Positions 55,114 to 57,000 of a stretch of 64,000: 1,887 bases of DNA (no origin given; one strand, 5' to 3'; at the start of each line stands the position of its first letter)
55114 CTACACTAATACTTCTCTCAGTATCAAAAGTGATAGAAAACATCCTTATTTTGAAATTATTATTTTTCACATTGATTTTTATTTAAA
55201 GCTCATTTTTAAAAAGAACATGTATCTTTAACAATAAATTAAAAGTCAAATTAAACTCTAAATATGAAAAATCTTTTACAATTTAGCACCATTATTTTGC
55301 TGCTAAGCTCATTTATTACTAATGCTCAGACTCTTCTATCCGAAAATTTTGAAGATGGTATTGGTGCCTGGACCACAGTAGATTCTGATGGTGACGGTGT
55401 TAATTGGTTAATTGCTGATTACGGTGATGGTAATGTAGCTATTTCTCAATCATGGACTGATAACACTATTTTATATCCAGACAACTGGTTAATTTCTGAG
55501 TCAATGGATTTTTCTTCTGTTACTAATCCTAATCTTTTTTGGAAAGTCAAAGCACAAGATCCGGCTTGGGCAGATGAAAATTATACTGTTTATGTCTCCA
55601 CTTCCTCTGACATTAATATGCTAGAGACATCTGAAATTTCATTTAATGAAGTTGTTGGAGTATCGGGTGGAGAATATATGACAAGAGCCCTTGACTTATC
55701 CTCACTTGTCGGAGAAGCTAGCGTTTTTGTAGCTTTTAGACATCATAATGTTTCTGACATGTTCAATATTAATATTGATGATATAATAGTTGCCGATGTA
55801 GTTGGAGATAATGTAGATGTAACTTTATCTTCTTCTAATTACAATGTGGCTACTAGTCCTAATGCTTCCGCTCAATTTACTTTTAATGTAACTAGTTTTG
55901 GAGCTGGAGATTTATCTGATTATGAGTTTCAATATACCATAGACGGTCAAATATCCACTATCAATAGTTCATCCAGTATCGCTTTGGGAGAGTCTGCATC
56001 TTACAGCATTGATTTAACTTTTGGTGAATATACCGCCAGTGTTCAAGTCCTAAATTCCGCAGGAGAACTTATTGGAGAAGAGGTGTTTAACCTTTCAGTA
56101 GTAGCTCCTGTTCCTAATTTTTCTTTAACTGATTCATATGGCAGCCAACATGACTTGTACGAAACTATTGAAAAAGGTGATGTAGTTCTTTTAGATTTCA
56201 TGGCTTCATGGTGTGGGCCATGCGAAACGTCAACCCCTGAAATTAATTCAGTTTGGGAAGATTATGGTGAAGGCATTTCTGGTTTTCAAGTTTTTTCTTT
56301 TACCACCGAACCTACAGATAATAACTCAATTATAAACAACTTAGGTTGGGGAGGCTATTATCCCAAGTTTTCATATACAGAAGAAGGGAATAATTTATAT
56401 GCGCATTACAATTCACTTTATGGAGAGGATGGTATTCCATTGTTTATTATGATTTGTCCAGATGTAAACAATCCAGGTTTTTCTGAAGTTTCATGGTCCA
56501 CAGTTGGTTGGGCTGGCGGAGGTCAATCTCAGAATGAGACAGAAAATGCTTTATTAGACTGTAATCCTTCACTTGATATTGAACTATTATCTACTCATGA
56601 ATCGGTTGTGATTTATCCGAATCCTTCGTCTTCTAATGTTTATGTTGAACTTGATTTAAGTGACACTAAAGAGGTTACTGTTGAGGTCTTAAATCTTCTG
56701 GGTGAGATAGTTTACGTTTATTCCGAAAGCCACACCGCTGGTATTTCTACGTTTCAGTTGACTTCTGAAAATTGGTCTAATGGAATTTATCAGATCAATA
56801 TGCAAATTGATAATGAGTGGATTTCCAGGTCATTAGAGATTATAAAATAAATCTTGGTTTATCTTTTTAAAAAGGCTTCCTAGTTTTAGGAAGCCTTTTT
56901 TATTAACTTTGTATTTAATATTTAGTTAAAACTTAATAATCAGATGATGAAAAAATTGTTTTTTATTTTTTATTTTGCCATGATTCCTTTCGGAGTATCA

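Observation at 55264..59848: Candidate undescribed system: T9SS-exported thiol-redox cluster next to the SprA translocon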

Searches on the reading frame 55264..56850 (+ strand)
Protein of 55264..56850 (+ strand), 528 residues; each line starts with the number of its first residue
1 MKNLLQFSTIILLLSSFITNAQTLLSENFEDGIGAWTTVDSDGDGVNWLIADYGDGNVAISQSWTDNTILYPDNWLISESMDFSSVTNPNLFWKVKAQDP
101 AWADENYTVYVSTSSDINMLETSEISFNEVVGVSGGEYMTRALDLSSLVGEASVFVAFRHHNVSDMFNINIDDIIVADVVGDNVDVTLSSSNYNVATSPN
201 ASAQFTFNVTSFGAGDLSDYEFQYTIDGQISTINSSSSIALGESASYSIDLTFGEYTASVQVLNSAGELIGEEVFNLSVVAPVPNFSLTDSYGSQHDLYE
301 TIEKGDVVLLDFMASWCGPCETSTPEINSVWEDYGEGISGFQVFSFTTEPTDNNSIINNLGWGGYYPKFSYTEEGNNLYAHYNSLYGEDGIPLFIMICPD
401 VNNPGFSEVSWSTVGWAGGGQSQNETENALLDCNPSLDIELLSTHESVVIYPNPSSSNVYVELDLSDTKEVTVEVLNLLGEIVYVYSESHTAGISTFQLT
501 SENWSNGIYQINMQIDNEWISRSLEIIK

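Call 3: search_protein_families(library=pfam, proteins=[window:55264-56850:+], max_evalue=0.01)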
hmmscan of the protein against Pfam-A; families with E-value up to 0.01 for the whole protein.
window:55264-56850:+ (528 aa): 7 families
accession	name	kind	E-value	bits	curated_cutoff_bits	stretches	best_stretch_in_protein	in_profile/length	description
PF07675.18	Cleaved_Adhesin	-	5e-18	66.1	21.4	1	23-176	2-174/174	Cleaved Adhesin Domain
PF18962.6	Por_Secre_tail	-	2.7e-11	44.1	27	1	450-520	1-69/75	Secretion system C-terminal sorting domain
PF00578.27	AhpC-TSA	-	2.5e-07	31.1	26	1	282-349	4-68/124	AhpC/TSA family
PF00085.26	Thioredoxin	-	4.1e-07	30.4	23.5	1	300-361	12-69/103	Thioredoxin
PF08534.16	Redoxin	-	1.4e-06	28.6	26.6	1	282-337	5-61/148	Redoxin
PF11589.14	DUF3244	-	0.00035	20.9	25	1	456-521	28-91/96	Domain of unknown function (DUF3244)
PF13905.12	Thioredoxin_8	-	0.0016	19.2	27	1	305-338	1-33/94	Thioredoxin-like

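Call 4: search_protein_families(library=ncbifam, proteins=[window:55264-56850:+], max_evalue=0.01)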
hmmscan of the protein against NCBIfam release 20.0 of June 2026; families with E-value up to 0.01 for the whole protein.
window:55264-56850:+ (528 aa): 12 families
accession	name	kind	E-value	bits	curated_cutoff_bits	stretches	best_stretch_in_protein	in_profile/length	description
TIGR04183.1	Por_Secre_tail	domain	1.9e-08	34.2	23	1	450-522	1-67/72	T9SS type A sorting domain-containing protein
TIGR01068.1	thioredoxin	equivalog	8.8e-08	32.2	96.8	1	295-338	3-47/101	thioredoxin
NF002854.0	PRK03147.1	subfamily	1.5e-07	31.5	170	1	279-336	38-93/176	thiol-disulfide oxidoreductase ResA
NF038113.1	T9SSA_dep_M36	equivalog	2.9e-07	29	885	1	430-517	777-859/869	T9SS-dependent M36 family metallopeptidase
TIGR01126.1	pdi_dom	equivalog_domain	5.9e-05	23.3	107.2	1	298-383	6-89/105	protein disulfide-isomerase domain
NF047696.1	ThlDiSintTplARhiz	equivalog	9.6e-05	22.2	230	1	262-343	53-133/219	thiol:disulfide interchange protein TlpA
TIGR00385.1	dsbE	subfamily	0.00011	21.8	123.15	1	281-329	38-87/173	DsbE family thiol:disulfide interchange protein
NF006898.0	PRK09381.1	equivalog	0.001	19.4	138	1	304-335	20-51/109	thioredoxin TrxA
NF008229.0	PRK10996.1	equivalog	0.0012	18.6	125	1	294-333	41-80/141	thioredoxin TrxC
TIGR01130.1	ER_PDI_fam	subfamily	0.0031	17.1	344.25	1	295-327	8-40/476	protein disulfide-isomerase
NF047697.1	ThioredTrxAClost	equivalog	0.0073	16.5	140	0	301-339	13-51/105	thioredoxin TrxA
NF038285.1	deiodinase_rel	hypoth_equivalog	0.0081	15.6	250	0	280-359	179-258/347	deiodinase family protein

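Call 49: find_homologous_proteins(query=window:55264-56850:+, max_evalue=0.001)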
Query window:55264-56850:+ (528 aa): 152 proteins with E <= 0.001 among 8000 candidates; the best 120 are listed.
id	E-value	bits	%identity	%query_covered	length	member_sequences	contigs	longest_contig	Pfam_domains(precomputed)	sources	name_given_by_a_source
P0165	0.0e+0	1155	98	100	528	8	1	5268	PF18962.8,PF00085.27,PF08534.17,PF00578.28,PF07675.19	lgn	-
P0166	0.0e+0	1014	87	100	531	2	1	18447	PF18962.8,PF00085.27,PF08534.17,PF00578.28,PF07675.19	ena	-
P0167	3.1e-285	965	81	100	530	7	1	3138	PF18962.8,PF00085.27,PF08534.17,PF00578.28,PF07675.19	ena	-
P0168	8.1e-255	865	76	94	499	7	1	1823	PF18962.8,PF00085.27,PF08534.17,PF00578.28,PF07675.19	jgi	jgi:thiol-disulfide isomerase/thioredoxin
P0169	2.2e-246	837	69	100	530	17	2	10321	PF18962.8,PF00085.27,PF08534.17,PF00578.28,PF07675.19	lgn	-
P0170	1.4e-183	629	55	99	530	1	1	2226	PF18962.8,PF00085.27,PF08534.17,PF13905.13,PF00578.28,PF07675.19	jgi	-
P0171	1.7e-179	616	54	100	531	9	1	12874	PF18962.8,PF00085.27,PF08534.17,PF00578.28,PF07675.19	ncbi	-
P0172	1.8e-176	606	53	100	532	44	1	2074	PF18962.8,PF00085.27,PF08534.17,PF00578.28,PF07675.19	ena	-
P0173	2.9e-173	595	53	100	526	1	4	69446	PF18962.8,PF00085.27,PF08534.17,PF00578.28,PF07675.19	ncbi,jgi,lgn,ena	-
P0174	2.8e-171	589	53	100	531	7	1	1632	PF18962.8,PF00085.27,PF08534.17,PF00578.28,PF07675.19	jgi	jgi:thiol-disulfide isomerase/thioredoxin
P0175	3.8e-168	579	51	100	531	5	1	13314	PF18962.8,PF00085.27,PF08534.17,PF13905.13,PF00578.28,PF07675.19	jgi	-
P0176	6.5e-158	545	49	97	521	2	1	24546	PF18962.8,PF00085.27,PF08534.17,PF00578.28,PF07675.19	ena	-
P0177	4.4e-151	522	47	99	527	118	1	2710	PF18962.8,PF00085.27,PF08534.17,PF00578.28,PF07675.19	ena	-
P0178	2.0e-150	520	47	100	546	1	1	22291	PF18962.8,PF00085.27,PF00578.28,PF07675.19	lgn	-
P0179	2.7e-147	510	79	59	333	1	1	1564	PF07675.19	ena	-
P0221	6.7e-72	261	32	96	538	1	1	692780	PF18962.8,PF08534.17,PF00578.28,PF07675.19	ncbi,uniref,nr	ncbi:hypothetical protein CW751_02095 [Brumimicrobium salinarum]|uniref:Thioredoxin domain-containin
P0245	3.5e-42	163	35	65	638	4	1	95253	PF18962.8,PF07675.19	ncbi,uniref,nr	ncbi:T9SS-dependent choice-of-anchor J family protein [Salibacter sp.]|uniref:T9SS-dependent choice-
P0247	3.8e-40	156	35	64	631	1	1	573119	PF11551.15,PF18962.8,PF07675.19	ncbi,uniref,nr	ncbi:choice-of-anchor J domain-containing protein [uncultured Winogradskyella sp.]|uniref:T9SS-depen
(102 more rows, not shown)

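Call 51: find_encoding_contigs(protein=P0173, flank=10000, max_places=2)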
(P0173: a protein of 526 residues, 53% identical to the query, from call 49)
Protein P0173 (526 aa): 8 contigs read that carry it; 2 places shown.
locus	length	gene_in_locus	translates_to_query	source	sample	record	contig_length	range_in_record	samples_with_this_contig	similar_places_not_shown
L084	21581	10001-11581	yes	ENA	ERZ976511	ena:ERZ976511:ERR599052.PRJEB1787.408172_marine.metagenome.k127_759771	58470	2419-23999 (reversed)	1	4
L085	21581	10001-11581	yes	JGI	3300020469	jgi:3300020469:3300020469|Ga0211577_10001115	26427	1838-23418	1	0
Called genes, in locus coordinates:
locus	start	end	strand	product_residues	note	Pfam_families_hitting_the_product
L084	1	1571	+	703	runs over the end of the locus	PF17191:RecG_wedge, PF01336:tRNA_anti-codon, PF00270:DEAD, PF04851:ResIII, PF00271:Helicase_C, PF19833:RecG_dom3_C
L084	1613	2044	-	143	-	-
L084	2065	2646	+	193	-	PF01330:RuvA_N, PF00633:HHH (faint), PF14520:HHH_5, PF07499:RuvA_C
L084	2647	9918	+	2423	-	PF14349:SprA_N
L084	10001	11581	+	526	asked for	PF07675:Cleaved_Adhesin, PF00578:AhpC-TSA (weak), PF08534:Redoxin (weak), PF00085:Thioredoxin (weak), PF18962:Por_Secre_tail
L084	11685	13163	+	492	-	PF18962:Por_Secre_tail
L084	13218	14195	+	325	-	PF00127:Copper-bind, PF18962:Por_Secre_tail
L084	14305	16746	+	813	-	PF01588:tRNA_bind, PF03483:B3_4, PF03484:B5, PF17759:tRNA_synthFbeta, PF03147:FDX-ACB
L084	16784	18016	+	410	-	PF00158:Sigma54_activat (faint), PF06689:zf-C4_ClpX, PF13401:AAA_22 (faint), PF00493:MCM (weak), PF00004:AAA, PF07724:AAA_2, PF07728:AAA_5 (weak), PF10431:ClpB_D2-small, +1 more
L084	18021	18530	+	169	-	PF01288:HPPK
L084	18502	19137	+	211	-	PF01712:dNK, PF02223:Thymidylate_kin (weak)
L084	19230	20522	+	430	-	PF00691:OmpA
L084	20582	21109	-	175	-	PF00588:SpoU_methylase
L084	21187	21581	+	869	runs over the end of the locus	PF01624:MutS_I, PF05188:MutS_II, PF05192:MutS_III, PF05190:MutS_IV, PF00488:MutS_V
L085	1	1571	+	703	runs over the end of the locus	PF17191:RecG_wedge, PF01336:tRNA_anti-codon, PF00270:DEAD, PF04851:ResIII, PF00271:Helicase_C, PF19833:RecG_dom3_C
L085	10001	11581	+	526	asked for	PF07675:Cleaved_Adhesin, PF00578:AhpC-TSA (weak), PF08534:Redoxin (weak), PF00085:Thioredoxin (weak), PF18962:Por_Secre_tail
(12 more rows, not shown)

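Call 52: find_encoding_contigs(protein=P0221, flank=10000, max_places=2)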
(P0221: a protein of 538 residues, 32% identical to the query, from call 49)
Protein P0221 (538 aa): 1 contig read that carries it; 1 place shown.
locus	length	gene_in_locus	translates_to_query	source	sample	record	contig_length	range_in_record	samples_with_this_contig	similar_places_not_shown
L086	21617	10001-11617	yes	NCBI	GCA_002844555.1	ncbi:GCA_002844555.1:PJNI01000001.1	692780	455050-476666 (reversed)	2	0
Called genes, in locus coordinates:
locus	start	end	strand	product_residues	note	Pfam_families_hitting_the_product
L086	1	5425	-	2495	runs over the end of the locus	PF14349:SprA_N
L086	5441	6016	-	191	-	PF01330:RuvA_N, PF14520:HHH_5, PF07499:RuvA_C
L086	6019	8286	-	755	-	PF00390:malic, PF03949:Malic_M, PF01515:PTA_PTB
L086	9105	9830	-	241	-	PF18962:Por_Secre_tail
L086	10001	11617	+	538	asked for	PF07675:Cleaved_Adhesin, PF00578:AhpC-TSA (weak), PF08534:Redoxin (faint), PF18962:Por_Secre_tail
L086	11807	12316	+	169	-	PF00578:AhpC-TSA, PF08534:Redoxin, PF00085:Thioredoxin (weak), PF13098:Thioredoxin_2, PF13905:Thioredoxin_8, PF13911:AhpC-TSA_2 (faint)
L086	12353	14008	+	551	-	PF19494:DUF6029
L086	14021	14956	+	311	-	PF11551:Omp28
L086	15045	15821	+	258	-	PF00378:ECH_1, PF16113:ECH_2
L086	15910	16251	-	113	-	PF00893:Multi_Drug_Res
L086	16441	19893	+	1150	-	PF00289:Biotin_carb_N, PF02222:ATP-grasp, PF02786:CPSase_L_D2, PF07478:Dala_Dala_lig_C, PF02785:Biotin_carb_C, PF00682:HMGL-like, PF02436:PYC_OADA, PF00364:Biotin_lipoyl, +3 more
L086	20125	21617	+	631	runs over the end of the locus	PF01433:Peptidase_M1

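Call 78: find_encoding_contigs(protein=P0247, flank=10000, max_places=1)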
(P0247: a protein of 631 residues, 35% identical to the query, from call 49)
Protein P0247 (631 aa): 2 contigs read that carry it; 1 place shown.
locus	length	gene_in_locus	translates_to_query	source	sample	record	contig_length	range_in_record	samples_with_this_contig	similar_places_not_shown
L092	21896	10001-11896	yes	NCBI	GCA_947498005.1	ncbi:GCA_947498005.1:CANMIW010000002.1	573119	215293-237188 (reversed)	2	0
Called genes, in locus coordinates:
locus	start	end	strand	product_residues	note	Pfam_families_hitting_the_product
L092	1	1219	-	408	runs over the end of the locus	PF03116:NQR2_RnfD_RnfE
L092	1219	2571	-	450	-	PF05896:NQRA_N, PF24836:NQRA_2nd, PF11973:NQRA_SLBB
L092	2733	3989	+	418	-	PF15432:Sec-ASP3 (weak), PF17116:T9SS_plug_1st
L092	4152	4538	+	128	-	PF04379:DUF525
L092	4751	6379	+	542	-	PF00171:Aldedh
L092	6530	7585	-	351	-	PF00085:Thioredoxin (weak), PF11551:Omp28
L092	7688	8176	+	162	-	PF00578:AhpC-TSA, PF08534:Redoxin, PF00085:Thioredoxin (faint), PF13098:Thioredoxin_2 (weak), PF13905:Thioredoxin_8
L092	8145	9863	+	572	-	PF19494:DUF6029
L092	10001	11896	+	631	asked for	PF07675:Cleaved_Adhesin, PF11551:Omp28, PF18962:Por_Secre_tail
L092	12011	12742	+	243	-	PF18962:Por_Secre_tail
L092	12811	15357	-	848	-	-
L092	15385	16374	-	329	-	PF13421:Band_7_1, PF01145:Band_7 (weak), PF05120:GvpG (weak), PF09851:SHOCT (weak)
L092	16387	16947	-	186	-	PF20325:DUF6620 (weak)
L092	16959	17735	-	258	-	-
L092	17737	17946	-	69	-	-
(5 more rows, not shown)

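Call 79: find_encoding_contigs(protein=P0245, flank=10000, max_places=1)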
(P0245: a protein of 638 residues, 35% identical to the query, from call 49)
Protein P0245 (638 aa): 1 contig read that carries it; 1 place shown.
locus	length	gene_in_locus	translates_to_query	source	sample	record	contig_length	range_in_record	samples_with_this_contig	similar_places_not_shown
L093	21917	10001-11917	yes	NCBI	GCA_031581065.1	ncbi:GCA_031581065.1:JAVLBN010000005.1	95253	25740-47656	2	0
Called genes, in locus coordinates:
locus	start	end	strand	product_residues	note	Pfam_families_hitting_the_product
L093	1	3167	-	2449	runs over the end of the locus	PF14349:SprA_N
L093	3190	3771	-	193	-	PF01330:RuvA_N, PF00633:HHH (faint), PF14520:HHH_5, PF07499:RuvA_C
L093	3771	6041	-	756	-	PF00390:malic, PF03949:Malic_M, PF01515:PTA_PTB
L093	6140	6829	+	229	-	PF02146:SIR2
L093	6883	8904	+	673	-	PF11551:Omp28, PF18962:Por_Secre_tail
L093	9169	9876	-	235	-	PF18962:Por_Secre_tail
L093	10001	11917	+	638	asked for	PF07675:Cleaved_Adhesin, PF18962:Por_Secre_tail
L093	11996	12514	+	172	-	PF13911:AhpC-TSA_2 (faint), PF00578:AhpC-TSA, PF08534:Redoxin, PF00085:Thioredoxin (weak), PF13098:Thioredoxin_2, PF13905:Thioredoxin_8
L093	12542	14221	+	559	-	PF19494:DUF6029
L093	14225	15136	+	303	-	PF11551:Omp28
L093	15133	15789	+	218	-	PF13505:OMP_b-brl, PF13568:OMP_b-brl_2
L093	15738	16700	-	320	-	PF08331:QueG_DUF1730, PF12838:Fer4_7 (faint), PF13484:Fer4_16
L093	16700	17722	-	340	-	PF05496:RuvB_N, PF13401:AAA_22 (faint), PF00004:AAA, PF07726:AAA_3 (faint), PF07728:AAA_5 (faint), PF17864:AAA_lid_4, PF05491:WHD_RuvB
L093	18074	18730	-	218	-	-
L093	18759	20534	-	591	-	PF00115:COX1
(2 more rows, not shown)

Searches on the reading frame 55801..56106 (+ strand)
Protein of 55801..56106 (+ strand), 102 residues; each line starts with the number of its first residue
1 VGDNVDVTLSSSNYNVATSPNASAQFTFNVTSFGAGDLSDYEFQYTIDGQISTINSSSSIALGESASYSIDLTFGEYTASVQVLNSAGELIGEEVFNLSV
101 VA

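Call 63: search_protein_families(library=pfam, proteins=[window:55801-56106:+], max_evalue=5)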
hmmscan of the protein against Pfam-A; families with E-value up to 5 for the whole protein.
window:55801-56106:+ (102 aa): 6 families
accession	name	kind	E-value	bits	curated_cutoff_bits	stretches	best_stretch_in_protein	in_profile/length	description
PF07705.17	CARDB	-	0.0015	19.1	22.7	1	6-83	3-83/101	CARDB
PF22184.2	CBM_56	-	0.0069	17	27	1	13-50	35-71/75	Carbohydrate binding module family 56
PF22433.2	MtxA_IG-like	-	0.032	14.5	26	1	39-87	23-68/83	Magnetotaxis protein MtxA, Immunoglobulin-like domain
PF23619.1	Ig_VWA7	-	0.044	14.5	27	1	15-75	9-69/104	VWA7 Ig-like domain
PF19077.6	Big_13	-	0.079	13.9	27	1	68-93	68-93/102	Bacterial Ig-like domain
PF24421.1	Ig_J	-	0.085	13.4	29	1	64-90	65-91/104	Tip attachment protein J, Ig-like domain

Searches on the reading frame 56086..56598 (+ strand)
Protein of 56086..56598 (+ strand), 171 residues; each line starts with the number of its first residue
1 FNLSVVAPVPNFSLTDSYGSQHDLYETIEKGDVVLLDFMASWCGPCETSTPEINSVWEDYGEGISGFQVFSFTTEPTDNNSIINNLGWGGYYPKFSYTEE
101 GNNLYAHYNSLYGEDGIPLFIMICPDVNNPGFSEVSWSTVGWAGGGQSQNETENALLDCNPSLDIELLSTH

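Call 42: search_solved_structures(query=window:56086-56598:+, max_evalue=0.01, show_alignments=1)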
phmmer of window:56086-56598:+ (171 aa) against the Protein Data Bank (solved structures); distinct sequences matched with E-value up to 0.01: 184 (the best 60 are shown).
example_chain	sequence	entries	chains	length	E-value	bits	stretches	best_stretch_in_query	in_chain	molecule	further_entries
3idv_A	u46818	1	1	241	7.3e-08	35.8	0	22-56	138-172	Protein disulfide-isomerase A4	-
8eky_M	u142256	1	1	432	2.1e-07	34.3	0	22-72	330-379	Thioredoxin domain-containing protein 5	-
4nmu_A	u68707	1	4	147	2.6e-07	34.1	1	7-79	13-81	Thiol-disulfide oxidoreductase ResA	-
2b5e_A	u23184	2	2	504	1.6e-06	31.5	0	24-56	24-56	Protein disulfide-isomerase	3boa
3gl3_A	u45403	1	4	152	1.6e-06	31.5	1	29-75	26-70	Putative Thiol:disulfide interchange protein DsbE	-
8zpw_B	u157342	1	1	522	1.8e-06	31.3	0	24-56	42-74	Protein disulfide-isomerase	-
4pob_A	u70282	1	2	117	1.1e-05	28.8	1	27-65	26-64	Thioredoxin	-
9tpa_B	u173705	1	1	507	1.5e-05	28.3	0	26-55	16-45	Protein disulfide-isomerase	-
29te_B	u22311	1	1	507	1.5e-05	28.3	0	26-55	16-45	Protein disulfide-isomerase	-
1t00_A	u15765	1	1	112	1.9e-05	28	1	28-65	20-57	Thioredoxin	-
9sqm_E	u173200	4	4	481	2.6e-05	27.6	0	31-105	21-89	Protein disulfide-isomerase A3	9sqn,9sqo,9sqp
3ziv_A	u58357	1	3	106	2.7e-05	27.5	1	24-62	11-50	AECA THIOREDOXIN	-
6zyw_P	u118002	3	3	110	3.5e-05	27.1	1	24-60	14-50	Thioredoxin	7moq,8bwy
6kil_A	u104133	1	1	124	4e-05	26.9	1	21-62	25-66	Thioredoxin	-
6eny_D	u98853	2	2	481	4.5e-05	26.8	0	31-104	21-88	Protein disulfide-isomerase A3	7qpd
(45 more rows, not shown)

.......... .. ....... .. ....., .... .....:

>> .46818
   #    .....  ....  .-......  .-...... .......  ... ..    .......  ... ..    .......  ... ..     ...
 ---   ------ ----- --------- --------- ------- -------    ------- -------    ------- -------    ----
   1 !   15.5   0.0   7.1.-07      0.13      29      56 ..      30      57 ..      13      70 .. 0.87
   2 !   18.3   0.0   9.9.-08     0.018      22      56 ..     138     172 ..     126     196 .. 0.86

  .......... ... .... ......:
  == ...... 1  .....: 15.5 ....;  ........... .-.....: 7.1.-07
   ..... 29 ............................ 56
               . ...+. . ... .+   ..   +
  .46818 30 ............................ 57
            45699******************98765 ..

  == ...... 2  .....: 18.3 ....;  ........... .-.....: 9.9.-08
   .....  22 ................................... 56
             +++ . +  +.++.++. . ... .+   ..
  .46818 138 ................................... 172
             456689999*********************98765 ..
